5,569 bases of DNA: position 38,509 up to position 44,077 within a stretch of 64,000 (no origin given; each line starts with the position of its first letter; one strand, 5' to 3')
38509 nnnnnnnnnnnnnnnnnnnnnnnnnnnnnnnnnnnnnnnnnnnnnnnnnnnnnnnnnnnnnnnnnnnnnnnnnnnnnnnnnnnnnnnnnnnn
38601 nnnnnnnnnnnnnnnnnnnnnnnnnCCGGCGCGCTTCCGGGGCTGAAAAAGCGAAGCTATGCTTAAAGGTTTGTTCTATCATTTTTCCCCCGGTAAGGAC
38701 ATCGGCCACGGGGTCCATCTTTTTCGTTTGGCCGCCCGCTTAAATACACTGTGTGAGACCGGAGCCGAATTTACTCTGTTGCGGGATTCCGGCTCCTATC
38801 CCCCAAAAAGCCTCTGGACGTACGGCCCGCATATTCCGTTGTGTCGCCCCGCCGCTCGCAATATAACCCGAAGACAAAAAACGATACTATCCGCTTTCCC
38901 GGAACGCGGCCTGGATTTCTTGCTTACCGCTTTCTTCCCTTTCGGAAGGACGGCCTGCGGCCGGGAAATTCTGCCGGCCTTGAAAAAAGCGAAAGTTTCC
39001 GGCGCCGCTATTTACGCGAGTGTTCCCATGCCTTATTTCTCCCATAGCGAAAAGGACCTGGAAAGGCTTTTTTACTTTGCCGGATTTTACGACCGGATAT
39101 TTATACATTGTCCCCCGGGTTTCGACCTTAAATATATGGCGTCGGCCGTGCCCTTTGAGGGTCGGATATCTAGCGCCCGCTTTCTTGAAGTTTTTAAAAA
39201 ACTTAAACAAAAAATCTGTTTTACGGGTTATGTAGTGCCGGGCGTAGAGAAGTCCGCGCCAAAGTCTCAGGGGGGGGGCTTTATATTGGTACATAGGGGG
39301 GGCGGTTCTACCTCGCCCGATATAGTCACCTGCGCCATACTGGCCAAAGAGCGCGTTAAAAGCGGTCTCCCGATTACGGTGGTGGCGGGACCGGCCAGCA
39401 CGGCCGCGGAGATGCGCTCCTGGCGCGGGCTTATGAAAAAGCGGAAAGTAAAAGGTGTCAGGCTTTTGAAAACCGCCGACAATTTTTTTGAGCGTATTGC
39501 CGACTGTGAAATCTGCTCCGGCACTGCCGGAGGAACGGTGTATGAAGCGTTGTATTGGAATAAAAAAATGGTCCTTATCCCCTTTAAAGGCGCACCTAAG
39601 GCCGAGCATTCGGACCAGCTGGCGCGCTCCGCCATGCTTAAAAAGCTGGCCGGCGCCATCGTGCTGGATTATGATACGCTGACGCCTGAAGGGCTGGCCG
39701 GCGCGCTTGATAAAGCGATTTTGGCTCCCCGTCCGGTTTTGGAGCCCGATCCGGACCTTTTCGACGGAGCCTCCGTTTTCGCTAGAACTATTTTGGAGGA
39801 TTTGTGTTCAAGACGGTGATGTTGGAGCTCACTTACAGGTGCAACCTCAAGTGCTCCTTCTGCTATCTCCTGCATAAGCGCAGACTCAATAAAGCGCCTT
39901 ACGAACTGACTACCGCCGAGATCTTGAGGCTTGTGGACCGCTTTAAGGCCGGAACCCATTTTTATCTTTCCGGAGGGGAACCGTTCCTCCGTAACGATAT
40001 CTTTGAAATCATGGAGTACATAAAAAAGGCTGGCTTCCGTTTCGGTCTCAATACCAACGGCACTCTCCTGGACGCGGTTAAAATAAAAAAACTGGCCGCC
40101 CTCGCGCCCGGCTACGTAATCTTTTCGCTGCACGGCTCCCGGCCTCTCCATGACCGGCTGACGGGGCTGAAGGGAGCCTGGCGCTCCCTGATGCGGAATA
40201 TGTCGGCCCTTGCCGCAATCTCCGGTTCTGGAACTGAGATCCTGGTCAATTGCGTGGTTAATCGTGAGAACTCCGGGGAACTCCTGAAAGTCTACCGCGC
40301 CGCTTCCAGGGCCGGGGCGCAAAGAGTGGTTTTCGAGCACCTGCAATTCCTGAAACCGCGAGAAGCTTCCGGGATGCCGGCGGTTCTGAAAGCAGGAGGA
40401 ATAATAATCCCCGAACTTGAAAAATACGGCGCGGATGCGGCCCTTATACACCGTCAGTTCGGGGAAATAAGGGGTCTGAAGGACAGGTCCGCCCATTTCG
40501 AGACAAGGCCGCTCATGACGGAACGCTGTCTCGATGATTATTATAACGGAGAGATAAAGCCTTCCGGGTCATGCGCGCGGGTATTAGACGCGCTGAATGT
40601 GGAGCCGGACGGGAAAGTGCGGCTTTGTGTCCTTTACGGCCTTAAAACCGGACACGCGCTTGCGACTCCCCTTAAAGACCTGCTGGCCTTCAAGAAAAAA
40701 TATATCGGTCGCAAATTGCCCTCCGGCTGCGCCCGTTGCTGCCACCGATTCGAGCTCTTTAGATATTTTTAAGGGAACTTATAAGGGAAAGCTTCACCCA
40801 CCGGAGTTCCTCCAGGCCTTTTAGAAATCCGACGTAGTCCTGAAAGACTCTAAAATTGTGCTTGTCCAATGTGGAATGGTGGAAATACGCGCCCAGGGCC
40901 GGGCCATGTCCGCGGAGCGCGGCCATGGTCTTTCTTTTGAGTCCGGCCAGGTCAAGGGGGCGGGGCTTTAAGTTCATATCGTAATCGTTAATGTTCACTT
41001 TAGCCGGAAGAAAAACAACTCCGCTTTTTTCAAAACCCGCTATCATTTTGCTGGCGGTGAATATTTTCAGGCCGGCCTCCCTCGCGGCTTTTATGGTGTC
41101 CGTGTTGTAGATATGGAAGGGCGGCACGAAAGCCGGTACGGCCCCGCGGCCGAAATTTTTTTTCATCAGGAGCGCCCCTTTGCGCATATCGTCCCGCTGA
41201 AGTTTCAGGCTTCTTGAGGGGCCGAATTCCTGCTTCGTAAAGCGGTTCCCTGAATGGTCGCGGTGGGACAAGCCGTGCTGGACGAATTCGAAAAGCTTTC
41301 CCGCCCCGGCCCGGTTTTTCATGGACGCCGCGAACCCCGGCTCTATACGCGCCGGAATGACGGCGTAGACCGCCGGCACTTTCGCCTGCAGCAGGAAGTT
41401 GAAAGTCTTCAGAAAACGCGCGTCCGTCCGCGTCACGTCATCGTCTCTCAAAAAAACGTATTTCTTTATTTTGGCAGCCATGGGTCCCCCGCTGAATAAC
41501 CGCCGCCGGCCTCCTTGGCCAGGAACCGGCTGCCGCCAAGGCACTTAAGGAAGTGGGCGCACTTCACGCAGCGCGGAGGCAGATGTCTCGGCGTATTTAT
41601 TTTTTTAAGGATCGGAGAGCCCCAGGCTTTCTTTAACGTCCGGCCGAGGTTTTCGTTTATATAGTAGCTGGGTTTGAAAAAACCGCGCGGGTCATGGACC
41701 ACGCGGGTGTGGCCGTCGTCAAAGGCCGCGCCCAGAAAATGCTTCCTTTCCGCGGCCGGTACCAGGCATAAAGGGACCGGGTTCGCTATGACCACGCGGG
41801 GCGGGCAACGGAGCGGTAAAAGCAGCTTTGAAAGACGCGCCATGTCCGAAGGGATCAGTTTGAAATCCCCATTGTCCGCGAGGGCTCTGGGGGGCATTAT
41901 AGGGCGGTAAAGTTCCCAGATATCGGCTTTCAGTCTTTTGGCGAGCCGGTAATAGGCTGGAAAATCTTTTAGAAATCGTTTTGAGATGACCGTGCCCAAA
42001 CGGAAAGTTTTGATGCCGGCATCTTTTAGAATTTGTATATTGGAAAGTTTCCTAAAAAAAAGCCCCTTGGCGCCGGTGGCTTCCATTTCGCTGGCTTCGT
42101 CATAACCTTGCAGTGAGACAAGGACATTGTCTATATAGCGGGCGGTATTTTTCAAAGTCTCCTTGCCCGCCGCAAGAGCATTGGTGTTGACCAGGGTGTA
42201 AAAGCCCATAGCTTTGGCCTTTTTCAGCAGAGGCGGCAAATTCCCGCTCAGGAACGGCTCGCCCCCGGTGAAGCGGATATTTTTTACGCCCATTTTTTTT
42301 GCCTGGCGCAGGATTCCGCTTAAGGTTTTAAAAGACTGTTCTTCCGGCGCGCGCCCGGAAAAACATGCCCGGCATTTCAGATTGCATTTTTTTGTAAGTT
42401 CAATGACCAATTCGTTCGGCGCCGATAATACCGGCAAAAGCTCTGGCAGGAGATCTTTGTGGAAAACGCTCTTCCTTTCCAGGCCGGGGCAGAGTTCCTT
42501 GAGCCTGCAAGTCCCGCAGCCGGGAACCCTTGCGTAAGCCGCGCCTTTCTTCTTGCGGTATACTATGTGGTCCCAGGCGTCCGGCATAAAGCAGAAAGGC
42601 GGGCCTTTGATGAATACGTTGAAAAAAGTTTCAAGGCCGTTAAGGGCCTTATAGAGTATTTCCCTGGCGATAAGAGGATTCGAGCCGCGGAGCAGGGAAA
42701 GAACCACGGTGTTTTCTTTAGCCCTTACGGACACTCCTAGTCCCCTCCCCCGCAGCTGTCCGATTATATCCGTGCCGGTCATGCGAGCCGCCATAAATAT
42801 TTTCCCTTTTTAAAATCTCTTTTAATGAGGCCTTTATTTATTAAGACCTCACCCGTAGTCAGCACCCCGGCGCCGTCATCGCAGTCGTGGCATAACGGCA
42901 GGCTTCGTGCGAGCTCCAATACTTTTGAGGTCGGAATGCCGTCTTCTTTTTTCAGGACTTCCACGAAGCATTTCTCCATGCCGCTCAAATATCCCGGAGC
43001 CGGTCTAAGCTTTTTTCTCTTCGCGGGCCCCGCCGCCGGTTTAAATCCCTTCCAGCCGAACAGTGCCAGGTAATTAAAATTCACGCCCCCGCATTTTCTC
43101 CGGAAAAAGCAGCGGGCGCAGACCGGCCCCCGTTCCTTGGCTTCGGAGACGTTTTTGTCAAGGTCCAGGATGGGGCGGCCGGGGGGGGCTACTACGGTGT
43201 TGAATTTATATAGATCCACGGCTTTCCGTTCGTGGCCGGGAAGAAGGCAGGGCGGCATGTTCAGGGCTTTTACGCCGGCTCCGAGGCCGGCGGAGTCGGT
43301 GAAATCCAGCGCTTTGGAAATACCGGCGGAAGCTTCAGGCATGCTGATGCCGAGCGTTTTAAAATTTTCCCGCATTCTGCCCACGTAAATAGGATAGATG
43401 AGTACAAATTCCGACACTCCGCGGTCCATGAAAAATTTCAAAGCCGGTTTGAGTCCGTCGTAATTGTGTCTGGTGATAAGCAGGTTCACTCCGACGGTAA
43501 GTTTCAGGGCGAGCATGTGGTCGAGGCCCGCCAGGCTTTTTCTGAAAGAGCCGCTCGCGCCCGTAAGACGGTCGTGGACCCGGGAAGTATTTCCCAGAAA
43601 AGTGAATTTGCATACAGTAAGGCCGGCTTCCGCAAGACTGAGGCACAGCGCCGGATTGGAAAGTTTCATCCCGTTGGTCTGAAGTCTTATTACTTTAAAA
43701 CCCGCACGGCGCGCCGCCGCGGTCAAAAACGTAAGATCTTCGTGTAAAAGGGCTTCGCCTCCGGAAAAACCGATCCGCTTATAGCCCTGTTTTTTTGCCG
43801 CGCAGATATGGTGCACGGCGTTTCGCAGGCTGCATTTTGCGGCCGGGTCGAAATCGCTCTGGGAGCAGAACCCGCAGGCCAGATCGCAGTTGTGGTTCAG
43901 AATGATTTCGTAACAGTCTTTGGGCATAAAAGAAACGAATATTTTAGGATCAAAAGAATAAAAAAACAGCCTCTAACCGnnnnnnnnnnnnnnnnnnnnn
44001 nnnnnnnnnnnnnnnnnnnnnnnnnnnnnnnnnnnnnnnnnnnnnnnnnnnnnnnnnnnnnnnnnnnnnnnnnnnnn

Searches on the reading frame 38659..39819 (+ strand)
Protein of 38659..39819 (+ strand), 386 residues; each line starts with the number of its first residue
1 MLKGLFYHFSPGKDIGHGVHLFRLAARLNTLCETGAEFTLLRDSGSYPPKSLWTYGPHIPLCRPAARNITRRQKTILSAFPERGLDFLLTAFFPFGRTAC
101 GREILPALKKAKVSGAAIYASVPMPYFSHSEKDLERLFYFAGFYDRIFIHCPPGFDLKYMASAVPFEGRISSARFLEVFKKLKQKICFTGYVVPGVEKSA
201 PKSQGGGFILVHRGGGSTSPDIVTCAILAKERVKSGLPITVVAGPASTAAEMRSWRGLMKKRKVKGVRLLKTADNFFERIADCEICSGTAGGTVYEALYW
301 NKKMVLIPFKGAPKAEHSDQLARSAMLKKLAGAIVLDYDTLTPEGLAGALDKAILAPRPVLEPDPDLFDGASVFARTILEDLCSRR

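Call 6: search_protein_families(library=ncbifam, proteins=[window:38659-39819:+], max_evalue=0.01)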
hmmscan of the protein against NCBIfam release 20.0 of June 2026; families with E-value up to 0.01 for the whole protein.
window:38659-39819:+ (386 aa): 2 families
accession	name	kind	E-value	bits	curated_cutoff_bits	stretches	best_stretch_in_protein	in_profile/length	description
TIGR00661.1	MJ1255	subfamily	0.0013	18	195.9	1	272-341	237-302/321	MJ1255/VC2487 family glycosyltransferase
TIGR03590.1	PseG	equivalog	0.003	17.2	153.55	1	228-307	192-267/280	UDP-2,4-diacetamido-2,4,6-trideoxy-beta-L-altropyranose hydrolase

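Call 7: search_protein_families(library=pfam, proteins=[window:38659-39819:+], max_evalue=0.01)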
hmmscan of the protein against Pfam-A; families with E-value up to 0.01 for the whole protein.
window:38659-39819:+ (386 aa): 1 family
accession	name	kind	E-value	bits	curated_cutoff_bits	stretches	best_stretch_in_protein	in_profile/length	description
PF04101.22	Glyco_tran_28_C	-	2.2e-06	28.3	22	1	215-355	6-142/166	Glycosyltransferase family 28 C-terminal domain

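Call 23: search_protein_families(library=padloc, proteins=[window:38659-39819:+], max_evalue=0.01)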
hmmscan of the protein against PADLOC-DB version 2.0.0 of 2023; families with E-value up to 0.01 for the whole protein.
window:38659-39819:+ (386 aa): 0 families

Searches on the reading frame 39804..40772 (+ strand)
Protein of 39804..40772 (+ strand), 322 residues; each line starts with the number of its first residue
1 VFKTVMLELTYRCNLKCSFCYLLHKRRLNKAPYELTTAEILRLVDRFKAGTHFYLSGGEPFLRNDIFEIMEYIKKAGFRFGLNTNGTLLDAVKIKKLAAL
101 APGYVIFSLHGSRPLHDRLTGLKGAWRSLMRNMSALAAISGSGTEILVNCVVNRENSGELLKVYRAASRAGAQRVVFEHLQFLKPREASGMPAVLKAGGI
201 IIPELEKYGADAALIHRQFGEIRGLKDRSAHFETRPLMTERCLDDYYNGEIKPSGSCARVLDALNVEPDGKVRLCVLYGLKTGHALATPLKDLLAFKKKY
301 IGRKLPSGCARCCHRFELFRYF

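Call 6: search_protein_families(library=ncbifam, proteins=[window:39804-40772:+], max_evalue=0.01)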
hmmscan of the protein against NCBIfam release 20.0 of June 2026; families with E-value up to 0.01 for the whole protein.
window:39804-40772:+ (322 aa): 79 families (the best 25 are shown)
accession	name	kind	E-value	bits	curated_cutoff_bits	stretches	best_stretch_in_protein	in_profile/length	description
TIGR04051.1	rSAM_NirJ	equivalog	2.4e-27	95.8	515.45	1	5-182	4-178/354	heme d1 biosynthesis radical SAM protein NirJ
TIGR04546.1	rSAM_ahbC_deAc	equivalog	9e-27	93.9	650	1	5-182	41-215/390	12,18-didecarboxysiroheme deacetylase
TIGR04054.1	rSAM_NirJ1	equivalog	1.3e-26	93.1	650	1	5-182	38-212/387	putative heme d1 biosynthesis radical SAM protein NirJ1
TIGR03962.1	mycofact_rSAM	equivalog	3.9e-24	85.5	265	1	6-174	15-180/339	mycofactocin radical SAM maturase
TIGR04545.1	rSAM_ahbD_hemeb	equivalog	1.7e-23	83.6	500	1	6-174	3-169/339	heme b synthase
TIGR04347.1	pseudo_SAM_Halo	equivalog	9.5e-22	77.8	525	1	5-182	40-214/390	TIGR04347 family pseudo-SAM/SPASM protein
TIGR02109.1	PQQ_syn_pqqE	equivalog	1.8e-21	76.5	381.35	1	5-182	9-184/358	pyrroloquinoline quinone biosynthesis protein PqqE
TIGR04317.1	W_rSAM_matur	equivalog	6e-20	71.6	380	1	2-178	3-182/349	tungsten cofactor oxidoreductase radical SAM maturase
TIGR04250.1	SCM_rSAM_ScmE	equivalog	7.4e-20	71.1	400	1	3-162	3-160/358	SynChlorMet cassette radical SAM/SPASM protein ScmE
TIGR04055.1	rSAM_NirJ2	equivalog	1.1e-19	71.1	500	1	8-185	5-176/326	putative heme d1 biosynthesis radical SAM protein NirJ2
TIGR04053.2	TIGR04053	equivalog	1.2e-19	70.8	395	1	5-173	10-179/366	TIGR04053 family radical SAM/SPASM domain-containing protein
NF045574.1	sacti_mat_StsB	exception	1.3e-19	70.4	625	1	3-163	96-252/466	StsB family radical SAM/SPASM domain sactipeptide maturase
TIGR04103.1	rSAM_nif11_3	equivalog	2.9e-19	69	725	1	6-173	8-171/412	nif11-class peptide radical SAM maturase 3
TIGR04251.1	SCM_rSAM_ScmF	equivalog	1.2e-17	64.3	400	1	3-182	4-184/353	SynChlorMet cassette radical SAM/SPASM protein ScmF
TIGR02668.1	moaA_archaeal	equivalog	1.3e-16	60.4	325.25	1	5-174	12-181/303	GTP 3',8-cyclase MoaA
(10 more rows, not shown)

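Call 7: search_protein_families(library=pfam, proteins=[window:39804-40772:+], max_evalue=0.01)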
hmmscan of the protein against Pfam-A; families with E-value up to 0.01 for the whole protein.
window:39804-40772:+ (322 aa): 2 families
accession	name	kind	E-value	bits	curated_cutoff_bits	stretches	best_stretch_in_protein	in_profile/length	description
PF04055.27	Radical_SAM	-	3.9e-23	82.9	29.5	1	8-151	2-149/166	Radical SAM superfamily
PF13353.11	Fer4_12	-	0.0018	19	22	1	12-93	14-98/137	4Fe-4S single cluster domain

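Call 23: search_protein_families(library=padloc, proteins=[window:39804-40772:+], max_evalue=0.01)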
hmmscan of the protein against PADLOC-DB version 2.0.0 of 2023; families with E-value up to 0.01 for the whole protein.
window:39804-40772:+ (322 aa): 3 families
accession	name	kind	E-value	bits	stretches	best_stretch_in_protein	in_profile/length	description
PDLC02903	pVip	-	1.1e-19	68.9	1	5-162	2-155/257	Viperins not associated with kinases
PDLC02904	pVip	-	1.3e-13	49.1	1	8-161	8-158/262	Viperins associated with kinases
PDLC02905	pVip-kinase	-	0.00089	16.6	1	6-98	185-281/474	Viperin-kinase fusion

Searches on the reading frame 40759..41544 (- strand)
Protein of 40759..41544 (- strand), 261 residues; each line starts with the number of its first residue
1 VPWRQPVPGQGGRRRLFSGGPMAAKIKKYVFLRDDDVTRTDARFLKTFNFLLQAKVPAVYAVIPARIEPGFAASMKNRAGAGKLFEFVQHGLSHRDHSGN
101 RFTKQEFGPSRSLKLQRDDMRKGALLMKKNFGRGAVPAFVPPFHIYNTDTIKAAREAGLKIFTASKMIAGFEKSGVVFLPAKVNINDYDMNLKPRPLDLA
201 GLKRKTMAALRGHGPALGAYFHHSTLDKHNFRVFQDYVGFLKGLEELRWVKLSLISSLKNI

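Call 14: search_protein_families(library=ncbifam, proteins=[window:40759-41544:-], max_evalue=0.00001)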
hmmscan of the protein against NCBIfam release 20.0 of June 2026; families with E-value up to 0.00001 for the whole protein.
window:40759-41544:- (261 aa): 0 families

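Call 22: search_protein_families(library=pfam, proteins=[window:40759-41544:-], max_evalue=0.01)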
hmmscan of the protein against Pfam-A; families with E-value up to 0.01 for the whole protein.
window:40759-41544:- (261 aa): 2 families
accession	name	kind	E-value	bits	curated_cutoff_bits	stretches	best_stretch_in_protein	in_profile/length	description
PF10096.14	DUF2334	-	2.8e-09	37.3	26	1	31-234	3-199/203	Uncharacterized protein conserved in bacteria (DUF2334)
PF01522.26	Polysacc_deac_1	-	1.5e-06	28.6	23.1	1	27-160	6-122/124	Polysaccharide deacetylase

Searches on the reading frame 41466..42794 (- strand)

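Call 14: search_protein_families(library=ncbifam, proteins=[window:41466-42794:-], max_evalue=0.00001)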
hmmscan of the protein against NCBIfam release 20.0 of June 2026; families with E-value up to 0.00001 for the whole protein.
window:41466-42794:- (442 aa): 39 families (the best 25 are shown)
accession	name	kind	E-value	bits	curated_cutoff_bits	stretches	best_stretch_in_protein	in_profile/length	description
TIGR02109.1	PQQ_syn_pqqE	equivalog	3.6e-22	78.8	381.35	1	123-295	3-179/358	pyrroloquinoline quinone biosynthesis protein PqqE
TIGR04051.1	rSAM_NirJ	equivalog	1.6e-18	66.8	515.45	1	131-291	6-169/354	heme d1 biosynthesis radical SAM protein NirJ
TIGR04545.1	rSAM_ahbD_hemeb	equivalog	2.4e-17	63.4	500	1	131-296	4-173/339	heme b synthase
TIGR04317.1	W_rSAM_matur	equivalog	6.7e-17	61.6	380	1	126-290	3-176/349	tungsten cofactor oxidoreductase radical SAM maturase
TIGR04303.1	GeoRSP_rSAM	equivalog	1.5e-15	57.6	400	1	124-292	2-171/325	GeoRSP system radical SAM/SPASM protein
TIGR04053.2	TIGR04053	equivalog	3e-15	56.3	395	1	125-299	6-187/366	TIGR04053 family radical SAM/SPASM domain-containing protein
TIGR02666.1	moaA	equivalog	3.7e-15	55.7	284.05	1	128-274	11-168/336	GTP 3',8-cyclase MoaA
TIGR04347.1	pseudo_SAM_Halo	equivalog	4.2e-15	55.9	525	1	130-264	41-179/390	TIGR04347 family pseudo-SAM/SPASM protein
NF045646.2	rSAM_Se_TrsS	equivalog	1.1e-14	53.8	490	1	130-271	89-237/441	radical SAM (seleno)protein TrsS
NF038283.1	viperin_w_prok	equivalog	1.4e-14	54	180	1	133-236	8-122/281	viperin family antiviral radical SAM protein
TIGR04251.1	SCM_rSAM_ScmF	equivalog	9.2e-14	51.6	400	1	129-291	6-175/353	SynChlorMet cassette radical SAM/SPASM protein ScmF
NF045574.1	sacti_mat_StsB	exception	1.9e-13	50.1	625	1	132-263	101-235/466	StsB family radical SAM/SPASM domain sactipeptide maturase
TIGR04546.1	rSAM_ahbC_deAc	equivalog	2.2e-13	49.8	650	1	129-287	41-202/390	12,18-didecarboxysiroheme deacetylase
TIGR03962.1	mycofact_rSAM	equivalog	3.6e-13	49.4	265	1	123-291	8-179/339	mycofactocin radical SAM maturase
TIGR02668.1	moaA_archaeal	equivalog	5.2e-13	48.6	325.25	1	128-272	11-159/303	GTP 3',8-cyclase MoaA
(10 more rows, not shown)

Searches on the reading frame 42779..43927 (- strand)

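Call 14: search_protein_families(library=ncbifam, proteins=[window:42779-43927:-], max_evalue=0.00001)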
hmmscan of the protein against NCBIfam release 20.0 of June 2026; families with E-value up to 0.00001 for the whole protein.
window:42779-43927:- (382 aa): 33 families (the best 25 are shown)
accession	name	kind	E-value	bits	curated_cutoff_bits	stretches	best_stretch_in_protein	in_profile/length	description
TIGR03977.1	rSAM_pair_HxsC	equivalog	6.8e-24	84.2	267.9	1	8-236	29-260/292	His-Xaa-Ser system radical SAM maturase HxsC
NF038332.1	rSAM_rare_HxsC4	exception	4.8e-23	81.8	500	1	9-203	19-218/335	radical SAM protein HxsC4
TIGR04347.1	pseudo_SAM_Halo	equivalog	2.5e-17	63.2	525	1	12-211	46-243/390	TIGR04347 family pseudo-SAM/SPASM protein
TIGR04051.1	rSAM_NirJ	equivalog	3.1e-17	62.6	515.45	1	12-188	10-185/354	heme d1 biosynthesis radical SAM protein NirJ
TIGR04053.2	TIGR04053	equivalog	2.6e-16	59.9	395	1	12-187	16-194/366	TIGR04053 family radical SAM/SPASM domain-containing protein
NF045646.2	rSAM_Se_TrsS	equivalog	2.9e-16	59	490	1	10-199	92-287/441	radical SAM (seleno)protein TrsS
TIGR04545.1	rSAM_ahbD_hemeb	equivalog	7.7e-16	58.4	500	1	11-187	7-183/339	heme b synthase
TIGR02668.1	moaA_archaeal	equivalog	2.6e-15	56.2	325.25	1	8-202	14-209/303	GTP 3',8-cyclase MoaA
TIGR02109.1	PQQ_syn_pqqE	equivalog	7e-15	54.8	381.35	1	10-183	13-186/358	pyrroloquinoline quinone biosynthesis protein PqqE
TIGR04466.1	rSAM_BlsE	equivalog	1.3e-14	54.4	400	1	10-174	9-170/327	cytosylglucuronate decarboxylase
TIGR04303.1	GeoRSP_rSAM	equivalog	2e-14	53.9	400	1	9-173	10-171/325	GeoRSP system radical SAM/SPASM protein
TIGR02666.1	moaA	equivalog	6.6e-14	51.6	284.05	1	10-172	16-186/336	GTP 3',8-cyclase MoaA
TIGR04054.1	rSAM_NirJ1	equivalog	5.4e-13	48.3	650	1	12-188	44-219/387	putative heme d1 biosynthesis radical SAM protein NirJ1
TIGR04546.1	rSAM_ahbC_deAc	equivalog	3.2e-12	45.9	650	1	12-187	47-221/390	12,18-didecarboxysiroheme deacetylase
NF001199.0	PRK00164.2-1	equivalog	3.5e-12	46.1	231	1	8-170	16-179/308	GTP 3',8-cyclase MoaA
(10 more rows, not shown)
